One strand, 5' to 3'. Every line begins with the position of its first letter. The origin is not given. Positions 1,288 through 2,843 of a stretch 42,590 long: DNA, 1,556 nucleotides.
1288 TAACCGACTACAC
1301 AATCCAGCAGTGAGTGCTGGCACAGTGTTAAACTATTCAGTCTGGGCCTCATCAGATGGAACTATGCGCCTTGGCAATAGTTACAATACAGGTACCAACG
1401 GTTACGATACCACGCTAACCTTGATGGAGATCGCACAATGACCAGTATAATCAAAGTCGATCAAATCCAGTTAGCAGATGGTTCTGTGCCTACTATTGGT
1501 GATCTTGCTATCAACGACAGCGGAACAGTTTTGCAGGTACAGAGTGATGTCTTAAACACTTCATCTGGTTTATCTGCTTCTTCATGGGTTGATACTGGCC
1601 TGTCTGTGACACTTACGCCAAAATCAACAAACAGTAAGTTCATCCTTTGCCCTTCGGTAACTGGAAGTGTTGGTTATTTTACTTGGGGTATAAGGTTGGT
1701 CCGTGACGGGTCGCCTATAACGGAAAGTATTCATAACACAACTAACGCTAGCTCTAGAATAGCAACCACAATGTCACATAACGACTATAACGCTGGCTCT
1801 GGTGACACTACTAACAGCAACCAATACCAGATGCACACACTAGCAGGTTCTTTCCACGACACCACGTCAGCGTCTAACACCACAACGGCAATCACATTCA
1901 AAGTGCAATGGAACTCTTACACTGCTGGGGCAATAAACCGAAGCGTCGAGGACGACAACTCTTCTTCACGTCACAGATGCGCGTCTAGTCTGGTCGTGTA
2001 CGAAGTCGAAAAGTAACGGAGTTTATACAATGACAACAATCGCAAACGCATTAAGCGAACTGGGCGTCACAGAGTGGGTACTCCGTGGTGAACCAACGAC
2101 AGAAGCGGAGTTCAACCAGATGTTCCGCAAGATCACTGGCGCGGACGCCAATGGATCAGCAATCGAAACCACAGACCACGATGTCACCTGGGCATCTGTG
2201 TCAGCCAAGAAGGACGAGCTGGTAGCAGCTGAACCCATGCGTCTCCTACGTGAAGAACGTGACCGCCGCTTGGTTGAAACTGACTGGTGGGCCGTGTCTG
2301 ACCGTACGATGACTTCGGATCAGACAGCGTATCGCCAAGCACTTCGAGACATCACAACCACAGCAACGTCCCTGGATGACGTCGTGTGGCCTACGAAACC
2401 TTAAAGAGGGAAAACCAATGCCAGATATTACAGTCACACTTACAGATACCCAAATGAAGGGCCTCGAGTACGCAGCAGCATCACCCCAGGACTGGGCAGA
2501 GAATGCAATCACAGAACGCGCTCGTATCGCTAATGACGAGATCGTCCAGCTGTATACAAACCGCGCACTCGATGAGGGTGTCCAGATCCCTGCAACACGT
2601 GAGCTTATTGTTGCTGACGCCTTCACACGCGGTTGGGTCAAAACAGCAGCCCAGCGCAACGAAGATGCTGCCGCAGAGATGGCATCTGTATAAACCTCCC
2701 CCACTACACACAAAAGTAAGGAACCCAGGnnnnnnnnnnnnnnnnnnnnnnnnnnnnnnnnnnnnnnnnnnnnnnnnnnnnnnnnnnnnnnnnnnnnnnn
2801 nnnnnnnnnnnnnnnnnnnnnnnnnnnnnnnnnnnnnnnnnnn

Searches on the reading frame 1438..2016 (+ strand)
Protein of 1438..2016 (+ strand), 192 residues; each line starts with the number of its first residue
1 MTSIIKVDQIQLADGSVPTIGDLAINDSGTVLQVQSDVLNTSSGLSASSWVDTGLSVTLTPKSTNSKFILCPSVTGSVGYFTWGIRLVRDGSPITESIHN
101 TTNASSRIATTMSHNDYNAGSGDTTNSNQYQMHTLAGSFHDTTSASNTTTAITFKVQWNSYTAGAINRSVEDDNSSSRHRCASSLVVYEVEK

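Call 7: search_protein_families(library=pfam, max_evalue=0.1, proteins=[window:1438-2016:+])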
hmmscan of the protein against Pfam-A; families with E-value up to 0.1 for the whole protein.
window:1438-2016:+ (192 aa): 0 families

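Call 8: search_protein_families(library=phrogs, max_evalue=0.01, proteins=[window:1438-2016:+])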
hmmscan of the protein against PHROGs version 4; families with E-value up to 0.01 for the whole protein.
window:1438-2016:+ (192 aa): 1 family
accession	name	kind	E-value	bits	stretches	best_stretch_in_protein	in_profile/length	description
phrog_6942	-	tail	2.3e-09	37.5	1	26-191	539-707/708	tail fiber protein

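Call 34: find_homologous_proteins(query=window:1438-2016:+, max_evalue=0.01)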
Query window:1438-2016:+ (192 aa): 69 proteins with E <= 0.01 among 210 candidates.
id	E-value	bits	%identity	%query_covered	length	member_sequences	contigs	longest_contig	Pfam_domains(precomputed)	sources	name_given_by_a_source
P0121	3.3e-117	406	100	100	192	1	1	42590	-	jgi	-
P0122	4.2e-105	367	91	100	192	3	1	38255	-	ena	-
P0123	3.0e-101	354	89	100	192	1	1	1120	-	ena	-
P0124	3.0e-100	351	89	100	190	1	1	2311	-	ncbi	-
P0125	1.7e-95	336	85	100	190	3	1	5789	-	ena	-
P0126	8.9e-93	327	82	100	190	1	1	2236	-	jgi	-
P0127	9.4e-93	327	82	100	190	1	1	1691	-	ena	-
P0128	2.8e-92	325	81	100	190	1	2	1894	-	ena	-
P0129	1.0e-90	320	80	100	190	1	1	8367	-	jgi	-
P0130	1.4e-88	313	78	100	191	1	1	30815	-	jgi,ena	-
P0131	3.2e-87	309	77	99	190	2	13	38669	-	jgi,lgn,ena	jgi:hypothetical protein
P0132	1.2e-86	307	77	100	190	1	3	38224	-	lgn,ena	-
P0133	2.3e-78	280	73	100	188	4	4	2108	-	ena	-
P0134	1.2e-76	274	68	100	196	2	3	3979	-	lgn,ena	-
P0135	1.4e-76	274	72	100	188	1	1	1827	-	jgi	-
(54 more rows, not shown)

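Call 36: find_encoding_contigs(protein=P0122, flank=10000, max_places=2)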
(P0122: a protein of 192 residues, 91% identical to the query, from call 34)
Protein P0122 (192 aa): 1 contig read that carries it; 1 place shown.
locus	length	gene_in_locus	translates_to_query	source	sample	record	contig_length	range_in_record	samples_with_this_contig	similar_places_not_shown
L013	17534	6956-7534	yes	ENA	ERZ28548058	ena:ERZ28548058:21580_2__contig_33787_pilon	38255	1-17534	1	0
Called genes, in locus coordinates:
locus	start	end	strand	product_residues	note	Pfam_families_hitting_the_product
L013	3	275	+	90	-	?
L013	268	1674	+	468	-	PF05876:GpA_ATPase (weak), PF00270:DEAD (weak), PF03237:Terminase_6N (faint), PF05127:NAT10_TcmA_helicase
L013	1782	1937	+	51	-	-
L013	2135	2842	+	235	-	-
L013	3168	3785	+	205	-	PF24175:SU10_adaptor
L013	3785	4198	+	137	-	PF23140:Gp80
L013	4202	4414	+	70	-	-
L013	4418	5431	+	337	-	PF18573:BclA_C (weak)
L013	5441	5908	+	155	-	-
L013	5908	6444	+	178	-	-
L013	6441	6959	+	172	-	-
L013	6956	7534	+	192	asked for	-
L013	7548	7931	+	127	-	PF16778:Phage_tail_APC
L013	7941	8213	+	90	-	-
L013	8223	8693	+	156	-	-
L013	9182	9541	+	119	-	-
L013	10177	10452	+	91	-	-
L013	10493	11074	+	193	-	-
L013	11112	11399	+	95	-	-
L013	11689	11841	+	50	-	-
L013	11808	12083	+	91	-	-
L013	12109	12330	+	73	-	-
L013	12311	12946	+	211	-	-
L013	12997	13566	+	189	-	-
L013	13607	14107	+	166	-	-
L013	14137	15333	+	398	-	-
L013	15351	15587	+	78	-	-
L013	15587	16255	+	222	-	-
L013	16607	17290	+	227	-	-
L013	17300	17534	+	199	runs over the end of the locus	-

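Call 37: find_encoding_contigs(protein=P0131, flank=10000, max_places=3)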
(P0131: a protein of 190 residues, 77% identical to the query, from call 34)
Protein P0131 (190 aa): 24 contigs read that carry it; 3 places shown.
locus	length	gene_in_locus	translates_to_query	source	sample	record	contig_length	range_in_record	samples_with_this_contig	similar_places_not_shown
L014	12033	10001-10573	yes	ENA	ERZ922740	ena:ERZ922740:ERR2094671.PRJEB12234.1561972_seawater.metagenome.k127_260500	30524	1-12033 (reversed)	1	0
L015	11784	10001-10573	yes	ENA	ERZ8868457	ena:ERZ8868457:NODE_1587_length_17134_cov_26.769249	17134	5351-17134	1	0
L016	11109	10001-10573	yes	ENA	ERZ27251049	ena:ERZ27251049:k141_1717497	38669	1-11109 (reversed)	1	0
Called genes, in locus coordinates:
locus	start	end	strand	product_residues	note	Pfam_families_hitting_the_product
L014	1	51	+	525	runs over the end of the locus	-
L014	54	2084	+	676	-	PF23899:SU10_portal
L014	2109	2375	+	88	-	-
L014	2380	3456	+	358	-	-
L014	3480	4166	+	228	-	PF17236:SU10_MCP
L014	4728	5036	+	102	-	-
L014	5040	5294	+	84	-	-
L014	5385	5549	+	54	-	-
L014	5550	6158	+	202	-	PF24175:SU10_adaptor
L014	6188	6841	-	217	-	-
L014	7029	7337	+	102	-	-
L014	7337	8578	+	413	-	PF13884:Peptidase_S74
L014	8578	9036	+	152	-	-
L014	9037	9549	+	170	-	-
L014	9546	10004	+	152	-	-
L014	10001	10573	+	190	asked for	-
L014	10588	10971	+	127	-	PF16778:Phage_tail_APC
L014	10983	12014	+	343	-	-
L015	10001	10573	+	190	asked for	-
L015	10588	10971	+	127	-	PF16778:Phage_tail_APC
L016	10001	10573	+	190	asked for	-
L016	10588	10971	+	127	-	PF16778:Phage_tail_APC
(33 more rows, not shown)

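Call 66: predict_structure(alignment_id=A4)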
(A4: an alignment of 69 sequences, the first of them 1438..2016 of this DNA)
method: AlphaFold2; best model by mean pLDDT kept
length: 192 residues; sequences in the alignment: 69
mean_pLDDT: 85.6   pTM: 0.80
mean pLDDT of the five models: 85.6, 84.4, 84.2, 84.0, 82.9
residues with pLDDT >= 90: 100; 70-90: 63; 50-70: 27; < 50: 2
segments of 3 or more residues with pLDDT < 50: none
pLDDT, mean of each block of 10 residues (from residue 1): 59 80 78 97 91 98 95 92 94 90 87 76 54 93 91 97 88 70 96 85
secondary structure, 60 per line:
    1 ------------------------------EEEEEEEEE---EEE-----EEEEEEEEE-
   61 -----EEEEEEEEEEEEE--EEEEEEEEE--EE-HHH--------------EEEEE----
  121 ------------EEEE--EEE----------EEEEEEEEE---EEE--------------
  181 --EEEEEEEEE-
elements in order: E31-39 E43-45 E51-59 E66-78 E81-89 E112-116 E133-136 E139-141 E152-160 E164-166 E183-191

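Call 70: fold_search(model_id=the predicted structure, library=pdb)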
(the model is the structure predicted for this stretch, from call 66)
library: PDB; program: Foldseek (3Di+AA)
matches with E <= 10: 1390; with E <= 0.001: 29
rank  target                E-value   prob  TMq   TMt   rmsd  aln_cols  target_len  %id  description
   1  4jdm_B                3.6e-06  1.00  0.48  0.37   5.4       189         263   17  Secreted Chlamydial Protein PGP3, full-length (released 2013-06-05)
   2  4jdm_A                5.3e-06  1.00  0.48  0.37   5.7       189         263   16  Secreted Chlamydial Protein PGP3, full-length (released 2013-06-05)
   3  4jdo_E                5.6e-06  1.00  0.49  0.44   6.1       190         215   16  Secreted chlamydial protein pgp3, coiled-coil deletion (released 2013-06-05)
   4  6gjt_F                6.0e-06  1.00  0.53  0.57  12.1       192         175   14  Chlamydia protein Pgp3 studied at high resolution in a new crystal form (released 2018-07-25)
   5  4jdn_B                7.1e-06  1.00  0.50  0.65   4.8       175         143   14  Secreted Chlamydial Protein PGP3, C-terminal Domain (released 2013-06-05)
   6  4jdn_A                7.5e-06  1.00  0.51  0.65   4.6       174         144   16  Secreted Chlamydial Protein PGP3, C-terminal Domain (released 2013-06-05)
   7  4jdn_C                7.5e-06  1.00  0.50  0.63   4.7       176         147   15  Secreted Chlamydial Protein PGP3, C-terminal Domain (released 2013-06-05)
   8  4jdo_B                9.9e-06  1.00  0.49  0.44   6.0       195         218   16  Secreted chlamydial protein pgp3, coiled-coil deletion (released 2013-06-05)
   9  4jdo_A                1.0e-05  1.00  0.52  0.47   5.2       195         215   14  Secreted chlamydial protein pgp3, coiled-coil deletion (released 2013-06-05)
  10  4jdo_D                1.5e-05  1.00  0.52  0.47   5.0       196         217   15  Secreted chlamydial protein pgp3, coiled-coil deletion (released 2013-06-05)
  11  6gjt_D                1.5e-05  1.00  0.52  0.56  12.3       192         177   14  Chlamydia protein Pgp3 studied at high resolution in a new crystal form (released 2018-07-25)
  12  4jdo_C                1.8e-05  1.00  0.53  0.47   3.5       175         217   15  Secreted chlamydial protein pgp3, coiled-coil deletion (released 2013-06-05)
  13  6gjt_C                1.8e-05  1.00  0.50  0.56   5.0       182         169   15  Chlamydia protein Pgp3 studied at high resolution in a new crystal form (released 2018-07-25)
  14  6gjt_E                1.8e-05  1.00  0.51  0.54  11.6       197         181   16  Chlamydia protein Pgp3 studied at high resolution in a new crystal form (released 2018-07-25)
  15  6gjt_B                1.9e-05  1.00  0.52  0.55   5.3       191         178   15  Chlamydia protein Pgp3 studied at high resolution in a new crystal form (released 2018-07-25)
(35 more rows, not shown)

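Call 79: fold_search(model_id=the predicted structure, library=viral)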
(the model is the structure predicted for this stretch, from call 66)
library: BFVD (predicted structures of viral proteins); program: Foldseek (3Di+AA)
matches with E <= 10: 1715; with E <= 0.001: 134
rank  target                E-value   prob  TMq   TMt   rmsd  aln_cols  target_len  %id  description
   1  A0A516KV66            2.4e-13  1.00  0.71  0.52   2.2       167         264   23  (no name in the UniProt tables at hand)
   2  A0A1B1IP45            9.3e-13  1.00  0.72  0.46   3.9       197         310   25  (no name in the UniProt tables at hand)
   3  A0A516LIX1            9.9e-13  1.00  0.70  0.75   5.6       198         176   28  (no name in the UniProt tables at hand)
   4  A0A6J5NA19            3.6e-12  1.00  0.73  0.38   2.7       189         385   22  Uncharacterized protein [uncultured Caudovirales phage]
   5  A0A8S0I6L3            1.0e-11  1.00  0.70  0.77   5.3       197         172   26  (no name in the UniProt tables at hand)
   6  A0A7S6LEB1            2.9e-11  1.00  0.70  0.53   3.3       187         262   25  (no name in the UniProt tables at hand)
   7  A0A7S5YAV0            3.9e-11  1.00  0.66  0.23   3.4       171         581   26  (no name in the UniProt tables at hand)
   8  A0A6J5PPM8            5.5e-11  1.00  0.58  0.72   4.0       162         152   23  Uncharacterized protein [uncultured Caudovirales phage]
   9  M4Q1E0                1.0e-10  1.00  0.63  0.24   5.7       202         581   21  (no name in the UniProt tables at hand)
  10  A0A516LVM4            1.4e-10  1.00  0.65  0.69   3.8       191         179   24  (no name in the UniProt tables at hand)
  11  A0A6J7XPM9            1.8e-10  1.00  0.57  0.65   6.6       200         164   24  Uncharacterized protein [uncultured Caudovirales phage]
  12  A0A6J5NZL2            3.0e-10  1.00  0.72  0.29   1.9       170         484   23  Uncharacterized protein [uncultured Caudovirales phage]
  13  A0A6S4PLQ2            3.7e-10  1.00  0.68  0.45   3.3       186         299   19  Putative carbohydrate binding domain containing protein [uncultured phage_MedDCM-OCT-S42-C7]
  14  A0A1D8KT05            5.9e-10  1.00  0.70  0.73   4.8       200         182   17  Uncharacterized protein [Synechococcus phage S-WAM2]
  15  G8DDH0                9.2e-10  1.00  0.64  0.55   4.3       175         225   19  (no name in the UniProt tables at hand)
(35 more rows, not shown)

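Call 97: search_protein_families(library=phrogs, max_evalue=0.01, proteins=[L014:10983-12014:+, L014:7337-8578:+])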
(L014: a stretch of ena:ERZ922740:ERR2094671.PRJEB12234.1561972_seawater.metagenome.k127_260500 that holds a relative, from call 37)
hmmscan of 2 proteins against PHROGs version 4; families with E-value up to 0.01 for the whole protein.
L014:10983-12014:+ (343 aa): 1 family
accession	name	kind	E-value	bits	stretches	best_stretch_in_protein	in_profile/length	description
phrog_4492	-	tail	5e-52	178.3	1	16-318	785-1051/1096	tail fiber protein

L014:7337-8578:+ (413 aa): 12 families
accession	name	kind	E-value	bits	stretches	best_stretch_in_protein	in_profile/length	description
phrog_7121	-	tail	2.6e-37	129.4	1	189-410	728-906/927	tail fiber protein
phrog_1171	-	tail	6.1e-34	118.6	1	116-411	693-935/954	tail spike protein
phrog_17635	-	tail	9.8e-31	107.7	1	233-408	577-710/721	tail fiber protein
phrog_15695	-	tail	1.7e-23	83.4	1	230-390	1096-1254/1284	tail fiber protein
phrog_14895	-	tail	3.2e-15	56.6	1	212-409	461-612/632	tail spike protein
phrog_23437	-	tail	1.5e-12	48.5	1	225-348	118-240/275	tail protein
phrog_38424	-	unknown function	1.3e-11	45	1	212-376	295-462/488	-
phrog_24369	-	tail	1.1e-09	37.5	1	230-340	1235-1343/1396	tail fiber protein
phrog_24159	-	tail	2e-07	30.6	1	234-339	815-918/972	tail fiber protein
phrog_19921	-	tail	7.7e-07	28.6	1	229-340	750-861/952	tail spike protein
phrog_28871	-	unknown function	9.4e-07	28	1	159-366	656-858/946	-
phrog_31154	-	unknown function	0.00028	21.5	1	244-329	145-223/248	-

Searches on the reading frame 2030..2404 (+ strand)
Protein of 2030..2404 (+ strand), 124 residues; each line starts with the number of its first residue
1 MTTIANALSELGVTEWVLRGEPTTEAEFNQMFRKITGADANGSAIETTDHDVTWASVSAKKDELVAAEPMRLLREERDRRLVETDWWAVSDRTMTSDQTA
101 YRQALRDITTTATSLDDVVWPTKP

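Call 7: search_protein_families(library=pfam, max_evalue=0.1, proteins=[window:2030-2404:+])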
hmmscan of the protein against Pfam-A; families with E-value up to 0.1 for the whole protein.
window:2030-2404:+ (124 aa): 1 family
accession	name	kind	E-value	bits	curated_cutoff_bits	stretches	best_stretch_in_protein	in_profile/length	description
PF16778.10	Phage_tail_APC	-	3.2e-14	53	26.6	1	71-124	2-59/60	Phage tail assembly chaperone protein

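Call 8: search_protein_families(library=phrogs, max_evalue=0.01, proteins=[window:2030-2404:+])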
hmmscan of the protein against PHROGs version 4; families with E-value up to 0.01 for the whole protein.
window:2030-2404:+ (124 aa): 7 families
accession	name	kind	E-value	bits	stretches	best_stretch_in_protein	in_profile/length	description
phrog_4912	-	tail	9.7e-16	59.2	1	23-124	93-201/226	tail fiber assembly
phrog_8716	-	tail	1.6e-13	52.2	1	40-124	47-144/152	tail fiber protein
phrog_5714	-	unknown function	8e-05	23.7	1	70-115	45-91/95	-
phrog_8746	-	tail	0.0001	23.5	1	58-124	67-138/139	tail fiber assembly protein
phrog_4628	-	tail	0.00022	22.5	1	59-124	56-124/126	tail fiber assembly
phrog_188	-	tail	0.0021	18.8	1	36-124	85-181/207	tail fiber assembly protein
phrog_5572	-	unknown function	0.0025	19.2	0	100-124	100-124/130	-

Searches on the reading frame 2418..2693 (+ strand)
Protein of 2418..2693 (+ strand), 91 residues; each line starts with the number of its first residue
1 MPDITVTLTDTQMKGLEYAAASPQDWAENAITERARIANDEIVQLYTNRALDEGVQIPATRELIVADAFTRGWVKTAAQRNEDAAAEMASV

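Call 7: search_protein_families(library=pfam, max_evalue=0.1, proteins=[window:2418-2693:+])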
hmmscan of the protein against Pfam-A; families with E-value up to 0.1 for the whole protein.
window:2418-2693:+ (91 aa): 0 families

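Call 8: search_protein_families(library=phrogs, max_evalue=0.01, proteins=[window:2418-2693:+])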
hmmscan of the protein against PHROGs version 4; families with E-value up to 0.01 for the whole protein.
window:2418-2693:+ (91 aa): 0 families

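Call 59: search_dna_similar(query=window:2418-2693:+, collection=phages, mode=protein, max_rows=25, max_evalue=0.01)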
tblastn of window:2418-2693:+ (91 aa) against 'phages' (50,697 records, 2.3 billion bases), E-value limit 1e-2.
Records with a match: 4; places in all: 4; records where one place covers at least 80% of the query: 4.
Best place of each record, by identity: <60% 4.
By first word of the organism name: Synechococcus 2; Limnohabitans 1; Roseobacter 1.
By host as written in the record: Synechococcus sp. KCZYC6 2; Limnohabitans sp. DCL3 1; Paracoccaceae bacterium strain FZCC0037 1.
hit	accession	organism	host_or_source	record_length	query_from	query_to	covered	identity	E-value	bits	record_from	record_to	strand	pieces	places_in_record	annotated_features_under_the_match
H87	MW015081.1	Synechococcus phage S-SRM01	Synechococcus sp. KCZYC6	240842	3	90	97%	48.3%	9e-17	79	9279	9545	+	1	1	hypothetical protein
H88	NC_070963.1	Synechococcus phage S-SRM01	Synechococcus sp. KCZYC6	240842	3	90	97%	48.3%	9e-17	79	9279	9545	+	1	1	hypothetical protein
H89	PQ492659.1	Limnohabitans phage DC33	Limnohabitans sp. DCL3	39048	3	80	86%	44.9%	6e-15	73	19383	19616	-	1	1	hypothetical protein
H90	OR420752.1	Roseobacter phage CRP-403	Paracoccaceae bacterium strain FZCC0037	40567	4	79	84%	44.7%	2e-11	64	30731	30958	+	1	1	hypothetical protein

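Call 83: search_protein_representatives(protein=window:2418-2693:+)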
Query: 91 residues. Proteins with E-value up to 0.001 (for the whole library): 251; up to 1e-10: 48; up to 1e-30: 0. The best 150 are listed.
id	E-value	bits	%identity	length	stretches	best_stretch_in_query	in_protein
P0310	9.2e-29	114.9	64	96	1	1-86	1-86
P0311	1.0e-27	111.6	66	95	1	4-88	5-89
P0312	1.7e-21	91.8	53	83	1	4-78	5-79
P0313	1.3e-20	89.0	51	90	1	4-86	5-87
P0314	1.5e-20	88.8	64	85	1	1-78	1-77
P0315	3.9e-19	84.3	53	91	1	1-89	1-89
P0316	3.5e-18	81.3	64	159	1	20-86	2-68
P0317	6.3e-18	80.4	48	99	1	2-86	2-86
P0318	9.3e-18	79.9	51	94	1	3-87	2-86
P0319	2.2e-17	78.7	48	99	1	2-81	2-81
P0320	3.6e-17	78.1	47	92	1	1-85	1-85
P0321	3.6e-17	78.0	54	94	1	5-89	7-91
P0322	6.8e-17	77.2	46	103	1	2-86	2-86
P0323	1.1e-16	76.5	78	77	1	1-49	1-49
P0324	6.6e-16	74.0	46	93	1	4-85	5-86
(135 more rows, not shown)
